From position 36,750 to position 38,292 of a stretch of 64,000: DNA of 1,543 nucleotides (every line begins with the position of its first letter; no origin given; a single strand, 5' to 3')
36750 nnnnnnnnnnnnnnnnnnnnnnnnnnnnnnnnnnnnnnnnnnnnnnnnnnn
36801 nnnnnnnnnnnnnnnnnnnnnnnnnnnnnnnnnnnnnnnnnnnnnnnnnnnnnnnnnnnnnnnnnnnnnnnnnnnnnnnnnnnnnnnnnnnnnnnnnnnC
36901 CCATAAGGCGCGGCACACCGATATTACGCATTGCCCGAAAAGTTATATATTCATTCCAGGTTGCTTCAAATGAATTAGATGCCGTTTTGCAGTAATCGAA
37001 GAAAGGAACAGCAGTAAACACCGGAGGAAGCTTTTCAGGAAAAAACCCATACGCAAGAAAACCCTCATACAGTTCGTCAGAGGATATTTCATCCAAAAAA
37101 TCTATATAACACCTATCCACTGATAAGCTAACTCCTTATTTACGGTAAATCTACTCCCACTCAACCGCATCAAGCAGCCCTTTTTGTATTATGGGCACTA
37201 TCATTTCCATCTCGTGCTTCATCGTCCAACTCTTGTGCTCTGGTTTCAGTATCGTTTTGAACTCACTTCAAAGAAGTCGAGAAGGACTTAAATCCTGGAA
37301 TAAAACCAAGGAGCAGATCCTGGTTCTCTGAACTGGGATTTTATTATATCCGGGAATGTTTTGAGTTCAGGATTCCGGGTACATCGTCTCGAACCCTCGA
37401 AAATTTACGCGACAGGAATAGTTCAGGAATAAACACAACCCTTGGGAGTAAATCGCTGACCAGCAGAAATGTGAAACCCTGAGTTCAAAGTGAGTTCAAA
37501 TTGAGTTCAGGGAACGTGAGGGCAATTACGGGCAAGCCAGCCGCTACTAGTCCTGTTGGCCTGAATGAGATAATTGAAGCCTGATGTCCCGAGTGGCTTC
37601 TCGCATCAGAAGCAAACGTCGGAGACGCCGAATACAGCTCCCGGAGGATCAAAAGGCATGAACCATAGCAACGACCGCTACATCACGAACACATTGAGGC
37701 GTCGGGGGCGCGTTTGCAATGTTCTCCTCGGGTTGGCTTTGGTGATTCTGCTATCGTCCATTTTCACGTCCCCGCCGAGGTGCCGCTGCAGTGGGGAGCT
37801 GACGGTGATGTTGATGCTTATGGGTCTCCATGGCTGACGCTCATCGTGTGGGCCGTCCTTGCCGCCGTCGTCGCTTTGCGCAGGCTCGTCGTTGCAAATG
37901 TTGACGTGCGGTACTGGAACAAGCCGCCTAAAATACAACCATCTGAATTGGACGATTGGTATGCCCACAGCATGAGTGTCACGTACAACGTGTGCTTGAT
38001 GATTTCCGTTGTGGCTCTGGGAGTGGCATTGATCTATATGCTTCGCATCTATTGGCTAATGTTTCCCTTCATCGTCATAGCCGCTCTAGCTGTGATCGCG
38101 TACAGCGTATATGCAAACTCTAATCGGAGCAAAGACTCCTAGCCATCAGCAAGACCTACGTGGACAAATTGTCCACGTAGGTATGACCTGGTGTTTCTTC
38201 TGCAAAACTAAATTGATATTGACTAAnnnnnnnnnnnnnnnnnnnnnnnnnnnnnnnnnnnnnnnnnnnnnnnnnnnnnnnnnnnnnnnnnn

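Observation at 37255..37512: Dense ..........-type repeat cluster next to the 37.15-kb att-like copy: arm-type sites, or a structured ncRNA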

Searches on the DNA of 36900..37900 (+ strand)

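Call 8: search_dna_similar(query=window:37100-37720:+, collection=ecoli_genomes, mode=near, max_rows=20)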
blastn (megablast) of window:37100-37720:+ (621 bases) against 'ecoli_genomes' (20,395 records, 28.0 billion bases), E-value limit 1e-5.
No match.

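Call 46: search_rna_families(source=window, start=36900, end=37900, threshold=evalue, max_evalue=1)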
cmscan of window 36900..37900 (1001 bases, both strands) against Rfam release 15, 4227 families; matches with E-value up to 1: 0.
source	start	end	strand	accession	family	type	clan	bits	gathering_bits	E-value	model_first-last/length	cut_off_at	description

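Call 68: search_dna_similar(query=window:37140-37520:-, collection=phages, mode=distant, max_rows=10)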
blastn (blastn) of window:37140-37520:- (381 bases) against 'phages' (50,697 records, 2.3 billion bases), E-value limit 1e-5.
No match.

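Call 69: search_dna_similar(query=window:37140-37520:-, collection=plasmids, mode=distant, max_rows=10)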
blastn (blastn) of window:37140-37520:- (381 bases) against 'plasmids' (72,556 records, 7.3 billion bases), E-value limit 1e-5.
No match.

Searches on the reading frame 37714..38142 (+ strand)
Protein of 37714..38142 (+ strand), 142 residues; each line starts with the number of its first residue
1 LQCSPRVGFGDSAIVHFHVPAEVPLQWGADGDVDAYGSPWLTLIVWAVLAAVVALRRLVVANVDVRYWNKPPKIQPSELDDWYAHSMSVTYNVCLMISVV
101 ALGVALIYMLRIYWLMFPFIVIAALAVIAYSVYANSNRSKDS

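Call 3: search_protein_families(library=pfam, proteins=[window:37714-38142:+])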
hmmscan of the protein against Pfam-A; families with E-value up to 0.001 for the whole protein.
window:37714-38142:+ (142 aa): 1 family
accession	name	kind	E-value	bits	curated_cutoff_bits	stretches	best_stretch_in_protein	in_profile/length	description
PF07853.16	DUF1648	-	8.7e-08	32.1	28.7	1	13-49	11-47/49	Domain of unknown function (DUF1648)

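Call 6: search_protein_families(library=padloc, proteins=[window:37714-38142:+], max_evalue=0.01)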
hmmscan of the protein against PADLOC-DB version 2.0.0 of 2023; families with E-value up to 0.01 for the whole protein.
window:37714-38142:+ (142 aa): 0 families

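Call 7: search_protein_families(library=ncbifam, proteins=[window:37714-38142:+], max_evalue=0.01)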
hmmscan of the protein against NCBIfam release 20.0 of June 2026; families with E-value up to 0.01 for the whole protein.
window:37714-38142:+ (142 aa): 0 families
